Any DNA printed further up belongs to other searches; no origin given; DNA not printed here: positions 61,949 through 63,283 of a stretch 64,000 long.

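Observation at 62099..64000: Adenosine-kinase-like PfkB kinase joined in frame, with no stop codon, to S-adenosylhomocysteine hydrolase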

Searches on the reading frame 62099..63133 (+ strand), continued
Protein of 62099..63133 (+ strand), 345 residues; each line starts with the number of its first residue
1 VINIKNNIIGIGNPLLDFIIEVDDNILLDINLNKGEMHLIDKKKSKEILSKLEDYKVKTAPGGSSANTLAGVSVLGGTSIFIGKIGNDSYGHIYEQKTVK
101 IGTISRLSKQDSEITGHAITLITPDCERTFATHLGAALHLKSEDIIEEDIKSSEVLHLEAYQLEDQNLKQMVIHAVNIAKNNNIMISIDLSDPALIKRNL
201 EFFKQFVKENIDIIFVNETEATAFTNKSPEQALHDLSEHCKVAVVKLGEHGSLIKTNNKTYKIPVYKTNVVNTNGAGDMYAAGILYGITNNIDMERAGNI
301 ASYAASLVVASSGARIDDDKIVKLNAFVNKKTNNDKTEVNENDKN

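Call 54: search_protein_families(library=pfam, proteins=[L017:394-1077:+, L017:1163-2020:-, L017:2171-2872:+, L093:216-1580:-, L093:1933-2898:-, L104:985-3495:+], max_evalue=0.001)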
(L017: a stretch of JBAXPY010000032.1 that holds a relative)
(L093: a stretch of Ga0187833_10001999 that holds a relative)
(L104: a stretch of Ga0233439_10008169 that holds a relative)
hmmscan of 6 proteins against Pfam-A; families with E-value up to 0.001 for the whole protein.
L017:394-1077:+ (228 aa): 3 families
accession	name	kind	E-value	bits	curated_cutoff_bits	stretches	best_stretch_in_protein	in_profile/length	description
PF21906.2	NrtR_WHD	-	2.9e-24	85.4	27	1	158-217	2-61/61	NrtR DNA-binding winged helix domain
PF19368.5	AraR_C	-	7.3e-12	45.8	23.8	1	153-218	1-67/82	AraR C-terminal winged HTH domain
PF00293.34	NUDIX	-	1.6e-10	41.6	21.1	1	21-141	6-132/134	NUDIX domain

L017:1163-2020:- (285 aa): 1 family
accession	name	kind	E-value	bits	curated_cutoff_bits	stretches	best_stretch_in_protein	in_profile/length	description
PF08787.18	Alginate_lyase2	-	8.1e-42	144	29.7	1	66-284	2-225/225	Alginate lyase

L017:2171-2872:+ (234 aa): 0 families

L093:216-1580:- (454 aa): 3 families
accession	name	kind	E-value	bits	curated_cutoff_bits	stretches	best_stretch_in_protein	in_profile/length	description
PF00710.25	Asparaginase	-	6.3e-50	169.8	22.5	1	105-295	3-187/193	Asparaginase, N-terminal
PF17763.6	Asparaginase_C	-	2e-20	73.3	34.6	1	317-424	1-105/114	Glutaminase/Asparaginase C-terminal domain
PF18195.6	GatD_N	-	1.6e-10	40.7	25.7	1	32-82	2-54/54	GatD N-terminal domain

L093:1933-2898:- (321 aa): 3 families
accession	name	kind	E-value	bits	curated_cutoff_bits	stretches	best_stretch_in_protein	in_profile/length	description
PF01189.24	Methyltr_RsmB-F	-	3.5e-43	148.1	27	1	108-316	2-199/199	16S rRNA methyltransferase RsmB/F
PF17125.10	Methyltr_RsmF_N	-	5.2e-10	40.1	34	1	10-100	3-85/86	N-terminal domain of 16S rRNA methyltransferase RsmF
PF01728.25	FtsJ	-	0.00039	20.8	24.1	1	112-199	19-105/181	FtsJ-like methyltransferase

L104:985-3495:+ (837 aa): 3 families
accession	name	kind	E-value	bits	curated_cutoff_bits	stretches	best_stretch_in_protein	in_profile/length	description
PF00294.29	PfkB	-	2.4e-48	165.5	25.8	1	54-314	28-296/302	pfkB family carbohydrate kinase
PF01048.26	PNP_UDP_1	-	6.7e-46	157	25.1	1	375-617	1-232/233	Phosphorylase superfamily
PF00156.33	Pribosyltran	-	2.6e-16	59.8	26.3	1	689-832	4-144/158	Phosphoribosyl transferase domain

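Call 86: predict_structure(alignment_id=A5)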
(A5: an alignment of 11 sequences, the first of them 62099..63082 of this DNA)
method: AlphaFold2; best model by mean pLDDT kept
length: 328 residues; sequences in the alignment: 11
mean_pLDDT: 93.2   pTM: 0.91
mean pLDDT of the five models: 93.2, 92.8, 92.7, 92.0, 91.9
residues with pLDDT >= 90: 272; 70-90: 53; 50-70: 2; < 50: 1
segments of 3 or more residues with pLDDT < 50: none
pLDDT, mean of each block of 10 residues (from residue 1): 81 92 93 88 94 92 93 97 95 94 95 94 88 93 95 96 89 97 96 88 95 97 96 95 94 95 92 89 98 97 95 90 91
secondary structure, 60 per line:
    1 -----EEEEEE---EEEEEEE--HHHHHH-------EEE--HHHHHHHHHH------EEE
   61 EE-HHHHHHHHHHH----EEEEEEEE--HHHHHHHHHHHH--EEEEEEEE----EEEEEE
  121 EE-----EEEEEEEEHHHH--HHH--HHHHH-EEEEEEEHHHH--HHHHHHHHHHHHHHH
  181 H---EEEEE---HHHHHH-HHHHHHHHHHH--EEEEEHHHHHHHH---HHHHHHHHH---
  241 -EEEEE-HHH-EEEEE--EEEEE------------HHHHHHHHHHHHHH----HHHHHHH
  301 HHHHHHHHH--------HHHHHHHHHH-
elements in order: E6-11 E15-21 H24-29 E37-39 H42-51 E58-62 H64-74 E79-86 H89-100 E103-110 E115-122 E128-135 H136-139 H147-151 E153-159 H160-163 H166-181 E185-189 H193-198 H200-210 E213-217 H218-225 H229-237 E242-246 E252-256 E259-263 H276-289 H294-309 H318-327

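Call 88: fold_search(model_id=the predicted structure, library=pdb)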
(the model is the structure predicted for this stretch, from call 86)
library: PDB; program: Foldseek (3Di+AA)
matches with E <= 10: 1642; with E <= 0.001: 393
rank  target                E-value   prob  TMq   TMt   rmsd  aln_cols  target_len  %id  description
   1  3ubo_B                2.9e-36  1.00  0.93  0.94   1.8       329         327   29  The crystal structure of adenosine kinase from Sinorhizobium meliloti (released 2011-11-09)
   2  4e3a_A                1.0e-35  1.00  0.92  0.91   1.7       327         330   28  CRYSTAL STRUCTURE OF probable sugar kinase protein from Rhizobium etli CFN 42 (released 2012-03-21)
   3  4k8k_A                1.7e-35  1.00  0.92  0.91   1.7       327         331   28  Crystal structure of probable sugar kinase protein from Rhizobium etli CFN 42 complexed with 1-(4-methoxyphenyl)-1-cyc (released 2013-05-01)
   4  4k8p_A                6.2e-35  1.00  0.92  0.91   1.7       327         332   28  Crystal structure of probable sugar kinase protein from Rhizobium etli CFN 42 complexed with 2-ethylbenzyl alcohol (released 2013-05-01)
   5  3ubo_A                4.3e-34  1.00  0.92  0.90   2.2       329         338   30  The crystal structure of adenosine kinase from Sinorhizobium meliloti (released 2011-11-09)
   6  6vwo                  1.7e-28  1.00  0.87  0.75   2.7       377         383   22  Crystal structure of E. coli guanosine kinase (released 2020-10-07)
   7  6vwp_E                1.5e-27  1.00  0.86  0.68   3.4       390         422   22  Crystal structure of E. coli guanosine kinase in complex with ppGpp (released 2020-10-07)
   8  5kb6_A                3.2e-27  1.00  0.79  0.76   4.1       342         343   24  High-resolution structure of the adenosine kinase from Mus musculus in complex with adenosine (released 2017-06-07)
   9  6vwp_B                3.3e-27  1.00  0.86  0.67   3.0       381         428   21  Crystal structure of E. coli guanosine kinase in complex with ppGpp (released 2020-10-07)
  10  6vwp_F                4.5e-27  1.00  0.84  0.67   3.1       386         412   21  Crystal structure of E. coli guanosine kinase in complex with ppGpp (released 2020-10-07)
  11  3otx_A                6.4e-27  1.00  0.84  0.82   3.0       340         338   24  Crystal Structure of Trypanosoma brucei rhodesiense Adenosine Kinase Complexed with Inhibitor AP5A (released 2011-06-29)
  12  6vwp_C                8.6e-27  1.00  0.88  0.68   2.7       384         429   22  Crystal structure of E. coli guanosine kinase in complex with ppGpp (released 2020-10-07)
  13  4dc3_B                9.1e-27  1.00  0.86  0.82   2.8       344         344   20  Adenosine kinase from Schistosoma mansoni in complex with 2-fluoroadenosine (released 2012-11-28)
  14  9fw6_A                9.6e-27  1.00  0.86  0.84   2.6       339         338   23  A ternary complex of plant adenosine kinase 1 from moss Physcomitrella patens (PpADK1) with adenosine and ADP (released 2025-04-09)
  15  8rpa                  1.0e-26  1.00  0.88  0.85   2.3       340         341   23  Crystal structure of Zea mays adenosine kinase 3 (ZmADK3) in complex with AP5A (released 2025-01-29)
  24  1bx4                  1.1e-25  1.00  0.85  0.82   3.0       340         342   24  STRUCTURE OF HUMAN ADENOSINE KINASE AT 1.50 ANGSTROMS (released 1999-10-13)
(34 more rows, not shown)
